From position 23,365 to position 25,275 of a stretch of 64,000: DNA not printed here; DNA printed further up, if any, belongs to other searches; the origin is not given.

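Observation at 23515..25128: Circularly permuted cofactor-independent phosphoglycerate mutase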

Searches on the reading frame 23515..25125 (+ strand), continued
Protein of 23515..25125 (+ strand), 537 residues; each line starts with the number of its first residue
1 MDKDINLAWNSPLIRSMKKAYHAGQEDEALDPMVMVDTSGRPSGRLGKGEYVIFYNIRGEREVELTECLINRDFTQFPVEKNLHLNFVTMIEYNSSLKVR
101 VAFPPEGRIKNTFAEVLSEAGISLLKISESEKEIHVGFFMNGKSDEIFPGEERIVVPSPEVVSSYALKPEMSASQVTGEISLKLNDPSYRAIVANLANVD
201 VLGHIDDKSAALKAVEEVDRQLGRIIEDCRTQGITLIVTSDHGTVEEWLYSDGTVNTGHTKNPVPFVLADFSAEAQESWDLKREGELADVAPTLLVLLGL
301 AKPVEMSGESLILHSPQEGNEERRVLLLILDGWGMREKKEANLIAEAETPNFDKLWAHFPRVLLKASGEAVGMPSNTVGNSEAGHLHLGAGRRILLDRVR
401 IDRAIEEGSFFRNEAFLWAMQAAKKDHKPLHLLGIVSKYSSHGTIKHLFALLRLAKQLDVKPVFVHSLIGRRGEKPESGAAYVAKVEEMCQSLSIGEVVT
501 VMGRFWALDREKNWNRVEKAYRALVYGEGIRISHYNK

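Call 48: search_protein_families(library=pfam, proteins=[L011:1597-2373:+, L014:1415-2146:+, L016:3176-3946:+, L013:6793-7674:+, L013:7761-9527:+, L014:4431-5372:+, L020:5564-6574:+, L016:5894-6592:+, L011:420-1505:-], max_evalue=0.001)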
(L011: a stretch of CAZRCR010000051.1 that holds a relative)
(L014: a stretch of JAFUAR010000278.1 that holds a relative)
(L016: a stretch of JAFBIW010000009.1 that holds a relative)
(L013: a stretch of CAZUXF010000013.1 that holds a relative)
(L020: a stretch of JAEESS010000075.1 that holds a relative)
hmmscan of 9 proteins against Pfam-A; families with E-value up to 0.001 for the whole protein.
L011:1597-2373:+ (259 aa): 3 families
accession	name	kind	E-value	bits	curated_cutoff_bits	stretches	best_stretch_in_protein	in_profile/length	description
PF13419.12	HAD_2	-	2.6e-19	70.4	23.8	1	112-219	67-174/178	Haloacid dehalogenase-like hydrolase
PF00702.32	Hydrolase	-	4.5e-18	66.8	26.4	1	21-217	1-191/191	haloacid dehalogenase-like hydrolase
PF13242.12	Hydrolase_like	-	1.9e-07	31.3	22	1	177-221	2-46/75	HAD-hyrolase-like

L014:1415-2146:+ (244 aa): 3 families
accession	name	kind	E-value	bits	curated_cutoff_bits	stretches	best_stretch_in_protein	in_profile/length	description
PF00702.32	Hydrolase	-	1.8e-17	64.8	26.4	1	5-198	3-191/191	haloacid dehalogenase-like hydrolase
PF13419.12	HAD_2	-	3.4e-15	57.1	23.8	1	100-199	76-173/178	Haloacid dehalogenase-like hydrolase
PF13242.12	Hydrolase_like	-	4.5e-08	33.3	22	1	158-230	2-73/75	HAD-hyrolase-like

L016:3176-3946:+ (257 aa): 3 families
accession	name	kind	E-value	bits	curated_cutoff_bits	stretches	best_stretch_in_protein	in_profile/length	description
PF00702.32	Hydrolase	-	9.4e-18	65.7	26.4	1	8-203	2-191/191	haloacid dehalogenase-like hydrolase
PF13419.12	HAD_2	-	2e-15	57.8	23.8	1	112-204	83-173/178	Haloacid dehalogenase-like hydrolase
PF13242.12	Hydrolase_like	-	1.1e-06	28.9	22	1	163-235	2-71/75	HAD-hyrolase-like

L013:6793-7674:+ (294 aa): 2 families
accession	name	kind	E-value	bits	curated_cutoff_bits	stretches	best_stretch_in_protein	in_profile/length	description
PF01418.23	HTH_6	-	6.5e-16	58.5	28.3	1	15-81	6-72/77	Helix-turn-helix domain, rpiR family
PF01380.27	SIS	-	2.2e-09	37.6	25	1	137-262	2-130/131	SIS domain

L013:7761-9527:+ (589 aa): 1 family
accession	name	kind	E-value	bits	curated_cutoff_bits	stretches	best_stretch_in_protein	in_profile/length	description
PF00528.27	BPD_transp_1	-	5e-29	101.8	26.4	2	112-300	2-170/184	Binding-protein-dependent transport system inner membrane component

L014:4431-5372:+ (314 aa): 1 family
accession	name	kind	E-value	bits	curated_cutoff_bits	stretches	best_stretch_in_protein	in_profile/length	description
PF00294.29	PfkB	-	2.4e-09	37.4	25.8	1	182-296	176-297/302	pfkB family carbohydrate kinase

L020:5564-6574:+ (337 aa): 4 families
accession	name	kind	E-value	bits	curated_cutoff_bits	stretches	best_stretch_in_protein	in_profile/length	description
PF22725.1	GFO_IDH_MocA_C3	-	2.8e-31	108.6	27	1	133-252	1-122/124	GFO/IDH/MocA C-terminal domain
PF02894.22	GFO_IDH_MocA_C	-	2.5e-28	99.8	22.9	1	137-333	1-217/218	Oxidoreductase family, C-terminal alpha/beta domain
PF01408.29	GFO_IDH_MocA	-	4.2e-28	98.9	24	1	2-119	1-116/120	Oxidoreductase family, NAD-binding Rossmann fold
PF03447.22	NAD_binding_3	-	0.00013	23.1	24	1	8-92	1-85/116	Homoserine dehydrogenase, NAD binding domain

L016:5894-6592:+ (233 aa): 0 families

L011:420-1505:- (361 aa): 6 families
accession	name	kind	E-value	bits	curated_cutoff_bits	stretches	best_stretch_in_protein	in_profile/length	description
PF13377.12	Peripla_BP_3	-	2.4e-38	132.3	26.5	1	193-355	2-167/167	Periplasmic binding protein-like domain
PF00532.27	Peripla_BP_1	-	1.3e-36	127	22.2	1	84-330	2-259/281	Periplasmic binding proteins and sugar binding domain of LacI family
PF00356.27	LacI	-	5.7e-17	61.7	27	1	27-72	1-46/46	Bacterial regulatory proteins, lacI family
PF13407.12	Peripla_BP_4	-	6.1e-13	49.3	35.1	1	87-332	2-254/258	Periplasmic binding protein domain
PF13560.12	HTH_31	-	0.00072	20.3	27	0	24-60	13-50/64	Helix-turn-helix domain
PF01381.28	HTH_3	-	0.00097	19.6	23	0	26-71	10-52/55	Helix-turn-helix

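Call 56: find_homologous_proteins(query=P0130, max_evalue=1e-60)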
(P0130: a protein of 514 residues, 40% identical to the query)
Query P0130 (514 aa): 8000 proteins with E <= 1e-60 among 8000 candidates; the best 120 are listed.
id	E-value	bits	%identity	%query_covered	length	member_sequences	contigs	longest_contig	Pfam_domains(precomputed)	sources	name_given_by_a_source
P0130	0.0e+0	1173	100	100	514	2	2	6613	PF06415.19,PF01676.24,PF01663.28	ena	-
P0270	7.2e-165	568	54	57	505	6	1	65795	PF06415.19,PF01676.24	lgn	-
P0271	1.0e-163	564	57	55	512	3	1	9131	PF06415.19,PF01676.24,PF01663.28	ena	-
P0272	8.1e-162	558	56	58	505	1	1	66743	PF06415.19,PF01676.24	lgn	-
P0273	1.1e-160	554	55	57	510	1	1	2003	PF06415.19,PF01676.24,PF01663.28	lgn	-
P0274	1.4e-160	553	54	57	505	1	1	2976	PF06415.19,PF01676.24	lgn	-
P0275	1.6e-160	553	56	56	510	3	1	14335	PF06415.19,PF01676.24,PF01663.28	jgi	jgi:2,3-bisphosphoglycerate-independent phosphoglycerate mutase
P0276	5.0e-160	552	56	56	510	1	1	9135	PF06415.19,PF01676.24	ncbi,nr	ncbi:MAG TPA: 2,3-bisphosphoglycerate-independent phosphoglycerate mutase [Geobacteraceae bacterium]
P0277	5.8e-160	551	56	56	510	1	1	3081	PF06415.19,PF01676.24,PF01663.28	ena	-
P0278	9.0e-160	551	42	58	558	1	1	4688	PF06415.19,PF01676.24,PF01663.28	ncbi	-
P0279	1.2e-159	550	53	58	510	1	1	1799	PF06415.19,PF01676.24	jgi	-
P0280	1.3e-159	550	55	57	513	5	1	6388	PF06415.19,PF01676.24,PF01663.28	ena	-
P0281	2.3e-159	549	53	58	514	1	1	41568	PF06415.19,PF01676.24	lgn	-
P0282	3.5e-159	549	53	58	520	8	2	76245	PF06415.19,PF01676.24,PF01663.28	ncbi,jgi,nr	ncbi:MAG TPA: 2,3-bisphosphoglycerate-independent phosphoglycerate mutase [Clostridia bacterium]|jgi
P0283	4.3e-159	549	54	58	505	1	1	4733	PF06415.19,PF01676.24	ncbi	-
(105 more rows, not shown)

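Call 63: find_encoding_contigs(protein=P0002, flank=3000, max_places=2)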
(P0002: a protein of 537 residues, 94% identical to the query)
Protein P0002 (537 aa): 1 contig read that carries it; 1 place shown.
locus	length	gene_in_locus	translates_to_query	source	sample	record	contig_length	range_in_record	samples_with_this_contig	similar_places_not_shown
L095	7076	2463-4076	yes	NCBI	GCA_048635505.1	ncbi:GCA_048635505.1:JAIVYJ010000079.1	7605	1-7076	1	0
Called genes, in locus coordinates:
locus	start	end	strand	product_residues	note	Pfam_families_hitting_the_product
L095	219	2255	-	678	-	PF00930:DPPIV_N (faint), PF26550:Tricorn_2nd, PF25174:Beta-prop_THOC3 (faint), PF26549:Tricorn_N, PF07676:PD40, PF26549:Tricorn_N (weak), PF20434:BD-FAE, PF00326:Peptidase_S9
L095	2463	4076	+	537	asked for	PF06415:iPGM_N, PF01676:Metalloenzyme, PF01663:Phosphodiest (weak), PF01676:Metalloenzyme, PF06415:iPGM_N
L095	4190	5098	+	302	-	PF00005:ABC_tran, PF13175:AAA_15 (faint), PF13304:AAA_21, PF13732:DrrA1-3_C (weak)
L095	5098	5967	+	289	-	PF12679:ABC2_membrane_2 (weak)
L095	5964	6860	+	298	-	PF02463:SMC_N (faint), PF13476:AAA_23 (weak), PF00005:ABC_tran, PF13304:AAA_21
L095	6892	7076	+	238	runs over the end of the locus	?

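Call 64: find_encoding_contigs(protein=P0005, flank=6000, max_places=2)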
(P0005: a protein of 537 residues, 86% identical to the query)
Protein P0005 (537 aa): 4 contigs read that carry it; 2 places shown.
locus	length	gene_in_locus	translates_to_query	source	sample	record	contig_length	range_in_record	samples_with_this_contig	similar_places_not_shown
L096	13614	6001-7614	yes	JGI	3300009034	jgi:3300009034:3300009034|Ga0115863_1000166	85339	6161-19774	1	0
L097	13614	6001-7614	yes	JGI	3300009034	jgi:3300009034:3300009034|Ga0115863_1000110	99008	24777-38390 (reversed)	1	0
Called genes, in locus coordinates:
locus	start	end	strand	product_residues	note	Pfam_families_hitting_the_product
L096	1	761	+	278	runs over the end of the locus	PF01569:PAP2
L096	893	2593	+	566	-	PF01979:Amidohydro_1 (faint), PF07969:Amidohydro_3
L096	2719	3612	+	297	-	PF01551:Peptidase_M23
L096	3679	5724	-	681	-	PF00930:DPPIV_N (faint), PF26550:Tricorn_2nd, PF07676:PD40, PF25174:Beta-prop_THOC3 (faint), PF26549:Tricorn_N, PF20434:BD-FAE, PF00326:Peptidase_S9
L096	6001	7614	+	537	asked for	PF06415:iPGM_N, PF01676:Metalloenzyme, PF01663:Phosphodiest (weak), PF01676:Metalloenzyme, PF06415:iPGM_N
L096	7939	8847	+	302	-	PF00005:ABC_tran, PF13175:AAA_15 (faint), PF13304:AAA_21, PF13732:DrrA1-3_C (weak)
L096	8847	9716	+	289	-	PF12679:ABC2_membrane_2 (weak)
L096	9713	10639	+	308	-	PF00005:ABC_tran, PF13476:AAA_23 (weak), PF13304:AAA_21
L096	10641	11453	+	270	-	PF12679:ABC2_membrane_2, PF12730:ABC2_membrane_4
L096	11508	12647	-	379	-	-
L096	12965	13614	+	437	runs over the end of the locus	PF00557:Peptidase_M24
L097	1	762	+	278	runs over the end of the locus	PF01569:PAP2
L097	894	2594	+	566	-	PF01979:Amidohydro_1 (faint), PF07969:Amidohydro_3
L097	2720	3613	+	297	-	PF01551:Peptidase_M23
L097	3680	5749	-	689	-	PF00930:DPPIV_N (faint), PF26550:Tricorn_2nd, PF25174:Beta-prop_THOC3 (faint), PF26549:Tricorn_N, PF07676:PD40, PF26549:Tricorn_N, PF20434:BD-FAE, PF00326:Peptidase_S9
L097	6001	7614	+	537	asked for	PF06415:iPGM_N, PF01676:Metalloenzyme, PF01663:Phosphodiest (weak), PF01676:Metalloenzyme, PF06415:iPGM_N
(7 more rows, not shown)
